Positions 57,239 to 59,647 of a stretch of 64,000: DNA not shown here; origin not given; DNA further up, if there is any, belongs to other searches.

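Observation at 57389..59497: REC / catalytically degenerate sigma54-type AAA+ / Ser-Thr kinase fusion protein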

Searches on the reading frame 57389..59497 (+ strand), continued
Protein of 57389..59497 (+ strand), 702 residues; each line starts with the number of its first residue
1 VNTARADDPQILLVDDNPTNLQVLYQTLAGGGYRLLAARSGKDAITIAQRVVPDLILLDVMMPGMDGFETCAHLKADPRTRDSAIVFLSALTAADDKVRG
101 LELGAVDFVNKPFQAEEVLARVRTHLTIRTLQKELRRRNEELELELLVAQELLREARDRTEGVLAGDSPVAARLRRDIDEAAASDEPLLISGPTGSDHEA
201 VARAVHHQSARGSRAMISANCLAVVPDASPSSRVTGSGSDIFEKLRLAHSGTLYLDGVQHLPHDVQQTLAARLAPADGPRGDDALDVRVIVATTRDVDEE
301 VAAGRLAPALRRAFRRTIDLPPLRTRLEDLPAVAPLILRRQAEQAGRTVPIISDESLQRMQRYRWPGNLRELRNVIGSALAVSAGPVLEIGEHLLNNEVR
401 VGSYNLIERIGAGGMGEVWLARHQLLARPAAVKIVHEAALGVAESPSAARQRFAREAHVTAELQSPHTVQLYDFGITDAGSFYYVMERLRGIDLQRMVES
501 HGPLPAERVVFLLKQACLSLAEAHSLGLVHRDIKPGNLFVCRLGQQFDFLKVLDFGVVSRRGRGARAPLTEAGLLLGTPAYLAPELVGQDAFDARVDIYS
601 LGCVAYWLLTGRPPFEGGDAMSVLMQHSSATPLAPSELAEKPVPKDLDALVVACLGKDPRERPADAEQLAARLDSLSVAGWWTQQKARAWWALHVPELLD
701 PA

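Call 80: find_homologous_proteins(query=A2, max_evalue=1e-50)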
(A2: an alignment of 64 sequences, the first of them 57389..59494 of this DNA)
Query A2 (64 sequences) (702 aa, profile of the alignment): 2109 proteins with E <= 1e-50 among 8000 candidates; the best 120 are listed.
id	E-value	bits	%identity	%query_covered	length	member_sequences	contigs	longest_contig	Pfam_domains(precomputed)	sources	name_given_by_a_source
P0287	0.0e+0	1091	43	98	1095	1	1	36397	PF07714.24,PF00069.32,PF00158.33,PF25601.2,PF03109.23,PF14532.13,PF00072.31,PF01636.30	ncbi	-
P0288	0.0e+0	1077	41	98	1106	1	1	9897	PF07714.24,PF00069.32,PF00158.33,PF25601.2,PF03109.23,PF14532.13,PF00072.31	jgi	jgi:serine/threonine protein kinase/CheY-like chemotaxis protein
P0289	0.0e+0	1039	40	98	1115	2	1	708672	PF07714.24,PF00069.32,PF00158.33,PF25601.2,PF03109.23,PF14532.13,PF00072.31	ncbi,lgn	ncbi:MAG: protein kinase [Planctomycetota bacterium]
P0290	9.6e-293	991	51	99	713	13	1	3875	PF07714.24,PF00069.32,PF00158.33,PF25601.2,PF14532.13,PF00072.31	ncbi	-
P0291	3.0e-292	989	50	99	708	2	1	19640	PF07714.24,PF00069.32,PF00158.33,PF25601.2,PF14532.13,PF00072.31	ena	-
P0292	6.1e-292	988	50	99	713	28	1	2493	PF07714.24,PF00069.32,PF00158.33,PF25601.2,PF14532.13,PF00072.31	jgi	jgi:DNA-binding NtrC family response regulator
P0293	2.2e-291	987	50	99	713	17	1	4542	PF07714.24,PF00069.32,PF00158.33,PF25601.2,PF14532.13,PF00072.31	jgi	-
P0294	1.9e-290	984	50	99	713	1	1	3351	PF07714.24,PF00069.32,PF00158.33,PF25601.2,PF14532.13,PF00072.31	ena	-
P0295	1.2e-288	978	49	99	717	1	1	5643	PF07714.24,PF00069.32,PF00158.33,PF25601.2,PF14532.13,PF00072.31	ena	-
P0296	1.1e-285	968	52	99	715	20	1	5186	PF07714.24,PF00069.32,PF00158.33,PF25601.2,PF14532.13,PF00072.31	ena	-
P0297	4.3e-285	966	53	99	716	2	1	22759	PF07714.24,PF00069.32,PF00158.33,PF25601.2,PF14532.13,PF00072.31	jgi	-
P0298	1.7e-284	964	48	98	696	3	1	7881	PF07714.24,PF00069.32,PF00158.33,PF25601.2,PF14532.13,PF00072.31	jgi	-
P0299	9.5e-284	961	52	97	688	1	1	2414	PF07714.24,PF00069.32,PF00158.33,PF25601.2,PF14532.13,PF00072.31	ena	-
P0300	7.5e-283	958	49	99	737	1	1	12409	PF07714.24,PF00069.32,PF00158.33,PF25601.2,PF14532.13,PF00072.31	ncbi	-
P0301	3.0e-281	953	50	98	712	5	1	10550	PF07714.24,PF00069.32,PF00158.33,PF25601.2,PF14532.13,PF00072.31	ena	-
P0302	1.4e-278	944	46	98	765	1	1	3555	PF07714.24,PF00069.32,PF00158.33,PF25601.2,PF14532.13,PF00072.31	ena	-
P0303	2.0e-278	944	53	96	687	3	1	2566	PF07714.24,PF00069.32,PF00158.33,PF25601.2,PF14532.13,PF00072.31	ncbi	-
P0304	3.3e-278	943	50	99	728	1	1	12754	PF07714.24,PF00069.32,PF00158.33,PF25601.2,PF14532.13,PF00072.31,PF17667.8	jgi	jgi:DNA-binding NtrC family response regulator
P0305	1.8e-277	941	49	99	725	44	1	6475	PF07714.24,PF00069.32,PF00158.33,PF25601.2,PF14532.13,PF00072.31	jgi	jgi:eukaryotic-like serine/threonine-protein kinase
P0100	1.9e-277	941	70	99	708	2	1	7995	PF07714.24,PF00069.32,PF00158.33,PF25601.2,PF14532.13,PF00072.31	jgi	-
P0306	2.4e-277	940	52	99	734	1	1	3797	PF07714.24,PF00069.32,PF00158.33,PF25601.2,PF14532.13,PF00072.31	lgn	-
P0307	3.6e-277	940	51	99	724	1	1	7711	PF07714.24,PF00069.32,PF00158.33,PF25601.2,PF14532.13,PF00072.31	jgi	jgi:eukaryotic-like serine/threonine-protein kinase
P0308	5.4e-277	939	49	99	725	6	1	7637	PF07714.24,PF00069.32,PF00158.33,PF25601.2,PF14532.13,PF00072.31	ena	-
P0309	1.3e-276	938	50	99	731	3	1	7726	PF07714.24,PF00069.32,PF00158.33,PF25601.2,PF14532.13,PF00072.31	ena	-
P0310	1.7e-276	937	47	99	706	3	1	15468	PF07714.24,PF00069.32,PF00158.33,PF25601.2,PF14532.13,PF00072.31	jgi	-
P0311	1.7e-276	937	51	98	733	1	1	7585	PF07714.24,PF00069.32,PF00158.33,PF25601.2,PF14532.13,PF00072.31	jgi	jgi:DNA-binding NtrC family response regulator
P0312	2.0e-276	937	49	100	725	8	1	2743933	PF07714.24,PF00069.32,PF00158.33,PF25601.2,PF14532.13,PF00072.31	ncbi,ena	-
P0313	2.3e-276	937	50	99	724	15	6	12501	PF07714.24,PF00069.32,PF00158.33,PF25601.2,PF14532.13,PF00072.31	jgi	jgi:DNA-binding NtrC family response regulator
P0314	3.5e-276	936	49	99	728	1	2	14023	PF07714.24,PF00069.32,PF00158.33,PF25601.2,PF14532.13,PF00072.31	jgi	jgi:DNA-binding NtrC family response regulator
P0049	4.0e-276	936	71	99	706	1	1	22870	PF07714.24,PF00069.32,PF00158.33,PF25601.2,PF14532.13,PF00072.31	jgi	jgi:DNA-binding NtrC family response regulator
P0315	5.0e-276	936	50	99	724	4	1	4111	PF07714.24,PF00069.32,PF00158.33,PF25601.2,PF14532.13,PF00072.31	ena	-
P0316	6.0e-276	936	49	99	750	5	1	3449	PF07714.24,PF00069.32,PF00158.33,PF25601.2,PF14532.13,PF00072.31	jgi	jgi:eukaryotic-like serine/threonine-protein kinase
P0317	6.7e-276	935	50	99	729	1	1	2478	PF07714.24,PF00069.32,PF00158.33,PF25601.2,PF14532.13,PF00072.31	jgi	jgi:DNA-binding NtrC family response regulator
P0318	8.5e-276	935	50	99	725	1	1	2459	PF07714.24,PF00069.32,PF00158.33,PF25601.2,PF14532.13,PF00072.31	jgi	jgi:DNA-binding NtrC family response regulator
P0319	9.8e-276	935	49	99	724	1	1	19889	PF07714.24,PF00069.32,PF00158.33,PF25601.2,PF14532.13,PF00072.31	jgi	jgi:DNA-binding NtrC family response regulator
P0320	1.0e-275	935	68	98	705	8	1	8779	PF07714.24,PF00069.32,PF00158.33,PF25601.2,PF14532.13,PF00072.31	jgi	jgi:DNA-binding NtrC family response regulator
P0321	1.1e-275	935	47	99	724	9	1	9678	PF07714.24,PF00069.32,PF00158.33,PF25601.2,PF14532.13,PF00072.31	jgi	jgi:DNA-binding NtrC family response regulator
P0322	1.3e-275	935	48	99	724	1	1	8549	PF07714.24,PF00069.32,PF00158.33,PF25601.2,PF14532.13,PF00072.31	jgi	jgi:DNA-binding NtrC family response regulator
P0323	1.4e-275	934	50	99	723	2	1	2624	PF07714.24,PF00069.32,PF00158.33,PF25601.2,PF14532.13,PF00072.31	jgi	jgi:DNA-binding NtrC family response regulator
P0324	2.1e-275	934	49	99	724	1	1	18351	PF07714.24,PF00069.32,PF00158.33,PF25601.2,PF14532.13,PF00072.31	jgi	-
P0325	3.2e-275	933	50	99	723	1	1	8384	PF07714.24,PF00069.32,PF00158.33,PF25601.2,PF14532.13,PF00072.31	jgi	jgi:DNA-binding NtrC family response regulator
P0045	3.3e-275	933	72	99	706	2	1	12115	PF07714.24,PF00069.32,PF00158.33,PF25601.2,PF14532.13,PF00072.31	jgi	jgi:DNA-binding NtrC family response regulator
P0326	3.6e-275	933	49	99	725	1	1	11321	PF07714.24,PF00069.32,PF00158.33,PF25601.2,PF14532.13,PF00072.31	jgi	jgi:DNA-binding NtrC family response regulator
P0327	4.2e-275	933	69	99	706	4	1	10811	PF07714.24,PF00069.32,PF00158.33,PF25601.2,PF14532.13,PF00072.31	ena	-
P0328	4.4e-275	933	49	99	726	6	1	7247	PF07714.24,PF00069.32,PF00158.33,PF25601.2,PF14532.13,PF00072.31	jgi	jgi:eukaryotic-like serine/threonine-protein kinase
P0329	5.2e-275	933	48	99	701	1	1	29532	PF07714.24,PF00069.32,PF00158.33,PF25601.2,PF14532.13,PF00072.31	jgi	jgi:DNA-binding NtrC family response regulator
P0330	6.3e-275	932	49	98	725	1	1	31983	PF07714.24,PF00069.32,PF00158.33,PF25601.2,PF14532.13,PF00072.31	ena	-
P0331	8.9e-275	932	49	99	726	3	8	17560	PF07714.24,PF00069.32,PF00158.33,PF25601.2,PF14532.13,PF00072.31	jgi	jgi:DNA-binding NtrC family response regulator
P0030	9.1e-275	932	73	100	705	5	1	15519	PF07714.24,PF00069.32,PF00158.33,PF25601.2,PF14532.13,PF00072.31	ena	-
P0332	9.4e-275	932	49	99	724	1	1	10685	PF07714.24,PF00069.32,PF00158.33,PF25601.2,PF14532.13,PF00072.31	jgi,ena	jgi:DNA-binding NtrC family response regulator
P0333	1.1e-274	931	50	99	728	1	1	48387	PF07714.24,PF00069.32,PF00158.33,PF25601.2,PF14532.13,PF00072.31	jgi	jgi:DNA-binding NtrC family response regulator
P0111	1.2e-274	931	70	99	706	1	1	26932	PF07714.24,PF00069.32,PF00158.33,PF25601.2,PF14532.13,PF00072.31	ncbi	-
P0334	1.3e-274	931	48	100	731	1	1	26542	PF07714.24,PF00069.32,PF00158.33,PF25601.2,PF14532.13,PF00072.31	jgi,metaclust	metaclust:\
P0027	1.5e-274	931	74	99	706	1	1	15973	PF07714.24,PF00069.32,PF00158.33,PF25601.2,PF14532.13,PF00072.31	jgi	jgi:DNA-binding NtrC family response regulator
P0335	1.5e-274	931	48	100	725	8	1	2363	PF07714.24,PF00069.32,PF00158.33,PF25601.2,PF14532.13,PF00072.31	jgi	-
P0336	1.7e-274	931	70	99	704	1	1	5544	PF07714.24,PF00069.32,PF00158.33,PF25601.2,PF14532.13,PF00072.31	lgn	-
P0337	1.8e-274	931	51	100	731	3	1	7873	PF07714.24,PF00069.32,PF00158.33,PF25601.2,PF14532.13,PF00072.31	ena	-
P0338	1.9e-274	931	47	99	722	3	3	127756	PF07714.24,PF00069.32,PF00158.33,PF25601.2,PF14532.13,PF00072.31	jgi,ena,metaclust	jgi:eukaryotic-like serine/threonine-protein kinase|metaclust:\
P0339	2.5e-274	930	48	100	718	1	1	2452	PF07714.24,PF00069.32,PF00158.33,PF25601.2,PF14532.13,PF00072.31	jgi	jgi:DNA-binding NtrC family response regulator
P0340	2.9e-274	930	50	99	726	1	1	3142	PF07714.24,PF00069.32,PF00158.33,PF25601.2,PF14532.13,PF00072.31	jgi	jgi:DNA-binding NtrC family response regulator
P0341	3.4e-274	930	48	100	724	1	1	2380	PF07714.24,PF00069.32,PF00158.33,PF25601.2,PF14532.13,PF00072.31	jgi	jgi:eukaryotic-like serine/threonine-protein kinase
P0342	3.5e-274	930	68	99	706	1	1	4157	PF07714.24,PF00069.32,PF00158.33,PF25601.2,PF14532.13,PF00072.31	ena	-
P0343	3.6e-274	930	49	98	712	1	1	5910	PF07714.24,PF00069.32,PF00158.33,PF25601.2,PF14532.13,PF00072.31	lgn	-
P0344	4.3e-274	929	51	99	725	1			PF07714.24,PF00069.32,PF00158.33,PF25601.2,PF14532.13,PF00072.31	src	-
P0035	4.3e-274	929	74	99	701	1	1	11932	PF07714.24,PF00069.32,PF00158.33,PF25601.2,PF14532.13,PF00072.31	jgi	jgi:DNA-binding NtrC family response regulator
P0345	4.3e-274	929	48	100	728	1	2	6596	PF07714.24,PF00069.32,PF00158.33,PF25601.2,PF14532.13,PF00072.31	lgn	-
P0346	4.4e-274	929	71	100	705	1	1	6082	PF07714.24,PF00069.32,PF00158.33,PF25601.2,PF14532.13,PF00072.31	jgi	jgi:DNA-binding NtrC family response regulator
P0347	4.5e-274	929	49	99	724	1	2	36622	PF07714.24,PF00069.32,PF00158.33,PF25601.2,PF14532.13,PF00072.31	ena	-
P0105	4.5e-274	929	70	99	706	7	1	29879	PF07714.24,PF00069.32,PF00158.33,PF25601.2,PF14532.13,PF00072.31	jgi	jgi:DNA-binding NtrC family response regulator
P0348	4.6e-274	929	50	100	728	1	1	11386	PF07714.24,PF00069.32,PF00158.33,PF25601.2,PF14532.13,PF00072.31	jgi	jgi:DNA-binding NtrC family response regulator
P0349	5.2e-274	929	49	99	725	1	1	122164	PF07714.24,PF00069.32,PF00158.33,PF25601.2,PF14532.13,PF00072.31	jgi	jgi:DNA-binding NtrC family response regulator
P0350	7.3e-274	929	48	99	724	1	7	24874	PF07714.24,PF00069.32,PF00158.33,PF25601.2,PF14532.13,PF00072.31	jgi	jgi:eukaryotic-like serine/threonine-protein kinase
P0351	8.0e-274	929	49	99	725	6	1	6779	PF07714.24,PF00069.32,PF00158.33,PF25601.2,PF14532.13,PF00072.31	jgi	jgi:DNA-binding NtrC family response regulator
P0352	8.0e-274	929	68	100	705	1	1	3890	PF07714.24,PF00069.32,PF00158.33,PF25601.2,PF14532.13,PF00072.31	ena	-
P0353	8.7e-274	928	50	99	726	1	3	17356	PF07714.24,PF00069.32,PF00158.33,PF25601.2,PF14532.13,PF00072.31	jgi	jgi:DNA-binding NtrC family response regulator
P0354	8.9e-274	928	48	98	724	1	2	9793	PF07714.24,PF00069.32,PF00158.33,PF25601.2,PF14532.13,PF00072.31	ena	-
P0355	9.7e-274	928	49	99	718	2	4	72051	PF07714.24,PF00069.32,PF00158.33,PF25601.2,PF14532.13,PF00072.31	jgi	jgi:DNA-binding NtrC family response regulator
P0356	1.1e-273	928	51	98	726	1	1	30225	PF07714.24,PF00069.32,PF00158.33,PF25601.2,PF14532.13,PF00072.31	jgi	jgi:DNA-binding NtrC family response regulator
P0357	1.2e-273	928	48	99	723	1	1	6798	PF07714.24,PF00069.32,PF00158.33,PF25601.2,PF14532.13,PF00072.31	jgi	jgi:DNA-binding NtrC family response regulator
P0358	1.3e-273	928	48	99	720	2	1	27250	PF07714.24,PF00069.32,PF00158.33,PF25601.2,PF14532.13,PF00072.31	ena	-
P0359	1.3e-273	928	66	100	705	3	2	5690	PF07714.24,PF00069.32,PF00158.33,PF25601.2,PF14532.13,PF00072.31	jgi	jgi:DNA-binding NtrC family response regulator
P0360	1.6e-273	928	49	100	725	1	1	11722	PF07714.24,PF00069.32,PF00158.33,PF25601.2,PF14532.13,PF00072.31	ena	-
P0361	1.7e-273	927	49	99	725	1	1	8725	PF07714.24,PF00069.32,PF00158.33,PF25601.2,PF14532.13,PF00072.31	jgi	-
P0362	1.9e-273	927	67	99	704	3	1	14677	PF07714.24,PF00069.32,PF00158.33,PF25601.2,PF14532.13,PF00072.31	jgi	jgi:DNA-binding NtrC family response regulator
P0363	2.0e-273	927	70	99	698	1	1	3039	PF07714.24,PF00069.32,PF00158.33,PF25601.2,PF14532.13,PF00072.31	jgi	jgi:DNA-binding NtrC family response regulator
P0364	2.0e-273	927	67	99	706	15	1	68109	PF07714.24,PF00069.32,PF00158.33,PF25601.2,PF14532.13,PF00072.31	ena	-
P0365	2.0e-273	927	49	98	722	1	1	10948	PF07714.24,PF00069.32,PF00158.33,PF25601.2,PF14532.13,PF00072.31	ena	-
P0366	2.2e-273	927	49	99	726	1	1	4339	PF07714.24,PF00069.32,PF00158.33,PF25601.2,PF14532.13,PF00072.31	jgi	jgi:DNA-binding NtrC family response regulator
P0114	2.5e-273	927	71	100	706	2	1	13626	PF07714.24,PF00069.32,PF00158.33,PF25601.2,PF14532.13,PF00072.31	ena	-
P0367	2.5e-273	927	69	99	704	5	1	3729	PF07714.24,PF00069.32,PF00158.33,PF25601.2,PF14532.13,PF00072.31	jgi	jgi:DNA-binding NtrC family response regulator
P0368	2.5e-273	927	50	98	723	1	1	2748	PF07714.24,PF00069.32,PF00158.33,PF25601.2,PF14532.13,PF00072.31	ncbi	-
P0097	2.5e-273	927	71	99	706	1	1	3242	PF07714.24,PF00069.32,PF00158.33,PF25601.2,PF14532.13,PF00072.31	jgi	jgi:DNA-binding NtrC family response regulator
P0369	2.8e-273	927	49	99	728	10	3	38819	PF07714.24,PF00069.32,PF00158.33,PF25601.2,PF14532.13,PF00072.31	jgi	jgi:eukaryotic-like serine/threonine-protein kinase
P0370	2.8e-273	927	66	100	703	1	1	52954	PF07714.24,PF00069.32,PF00158.33,PF25601.2,PF14532.13,PF00072.31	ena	-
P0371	3.1e-273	927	49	99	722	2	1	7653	PF07714.24,PF00069.32,PF00158.33,PF25601.2,PF14532.13,PF00072.31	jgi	jgi:DNA-binding NtrC family response regulator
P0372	3.2e-273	927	64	100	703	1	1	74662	PF07714.24,PF00069.32,PF00158.33,PF25601.2,PF14532.13,PF00072.31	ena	-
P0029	3.4e-273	927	74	99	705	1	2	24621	PF07714.24,PF00069.32,PF00158.33,PF25601.2,PF14532.13,PF00072.31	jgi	jgi:DNA-binding NtrC family response regulator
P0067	3.4e-273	927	71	99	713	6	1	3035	PF07714.24,PF00069.32,PF00158.33,PF25601.2,PF14532.13,PF00072.31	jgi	jgi:DNA-binding NtrC family response regulator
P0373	3.4e-273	926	69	100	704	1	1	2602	PF07714.24,PF00069.32,PF00158.33,PF25601.2,PF14532.13,PF00072.31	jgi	jgi:DNA-binding NtrC family response regulator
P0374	3.7e-273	926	69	99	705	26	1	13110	PF07714.24,PF00069.32,PF00158.33,PF25601.2,PF14532.13,PF00072.31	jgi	-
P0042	3.7e-273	926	73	99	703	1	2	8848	PF07714.24,PF00069.32,PF00158.33,PF25601.2,PF14532.13,PF00072.31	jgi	jgi:DNA-binding NtrC family response regulator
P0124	3.8e-273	926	47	97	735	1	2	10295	PF07714.24,PF00069.32,PF00158.33,PF25601.2,PF14532.13,PF00072.31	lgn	-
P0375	3.8e-273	926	68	100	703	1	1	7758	PF07714.24,PF00069.32,PF00158.33,PF25601.2,PF14532.13,PF00072.31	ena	-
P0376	3.9e-273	926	49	100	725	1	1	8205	PF07714.24,PF00069.32,PF00158.33,PF25601.2,PF14532.13,PF00072.31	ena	-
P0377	4.0e-273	926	70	99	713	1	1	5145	PF07714.24,PF00069.32,PF00158.33,PF25601.2,PF14532.13,PF00072.31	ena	-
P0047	4.0e-273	926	72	99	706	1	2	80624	PF07714.24,PF00069.32,PF00158.33,PF25601.2,PF14532.13,PF00072.31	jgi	jgi:DNA-binding NtrC family response regulator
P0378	4.2e-273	926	49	100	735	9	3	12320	PF07714.24,PF00069.32,PF00158.33,PF25601.2,PF14532.13,PF00072.31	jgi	jgi:DNA-binding NtrC family response regulator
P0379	4.3e-273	926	49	99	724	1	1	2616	PF07714.24,PF00069.32,PF00158.33,PF25601.2,PF14532.13,PF00072.31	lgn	-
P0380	5.0e-273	926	50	99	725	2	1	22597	PF07714.24,PF00069.32,PF00158.33,PF25601.2,PF14532.13,PF00072.31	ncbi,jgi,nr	ncbi:MAG TPA: response regulator [Vicinamibacterales bacterium]|nr:response regulator [Vicinamibacte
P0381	5.2e-273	926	49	99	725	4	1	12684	PF07714.24,PF00069.32,PF00158.33,PF25601.2,PF14532.13,PF00072.31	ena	-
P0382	5.3e-273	926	48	99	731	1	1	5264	PF07714.24,PF00069.32,PF00158.33,PF25601.2,PF14532.13,PF00072.31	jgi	jgi:DNA-binding NtrC family response regulator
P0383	5.8e-273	926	48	99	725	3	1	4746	PF07714.24,PF00069.32,PF00158.33,PF25601.2,PF14532.13,PF00072.31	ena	-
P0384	6.0e-273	926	50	100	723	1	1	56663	PF07714.24,PF00069.32,PF00158.33,PF25601.2,PF14532.13,PF00072.31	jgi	jgi:DNA-binding NtrC family response regulator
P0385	6.0e-273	926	49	98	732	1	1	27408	PF07714.24,PF00069.32,PF00158.33,PF25601.2,PF14532.13,PF00072.31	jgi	jgi:DNA-binding NtrC family response regulator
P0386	6.1e-273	926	71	98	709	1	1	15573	PF07714.24,PF00069.32,PF00158.33,PF25601.2,PF14532.13,PF00072.31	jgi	jgi:DNA-binding NtrC family response regulator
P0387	6.2e-273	926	48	99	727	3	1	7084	PF07714.24,PF00069.32,PF00158.33,PF25601.2,PF14532.13,PF00072.31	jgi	jgi:DNA-binding NtrC family response regulator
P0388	6.8e-273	925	63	100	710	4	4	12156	PF07714.24,PF00069.32,PF00158.33,PF25601.2,PF14532.13,PF00072.31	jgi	jgi:DNA-binding NtrC family response regulator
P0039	6.9e-273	925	72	99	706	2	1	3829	PF07714.24,PF00069.32,PF00158.33,PF25601.2,PF14532.13,PF00072.31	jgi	jgi:DNA-binding NtrC family response regulator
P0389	7.1e-273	925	48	100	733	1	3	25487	PF07714.24,PF00069.32,PF00158.33,PF25601.2,PF14532.13,PF00072.31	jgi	jgi:DNA-binding NtrC family response regulator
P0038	7.4e-273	925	73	100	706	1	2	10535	PF07714.24,PF00069.32,PF00158.33,PF25601.2,PF14532.13,PF00072.31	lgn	-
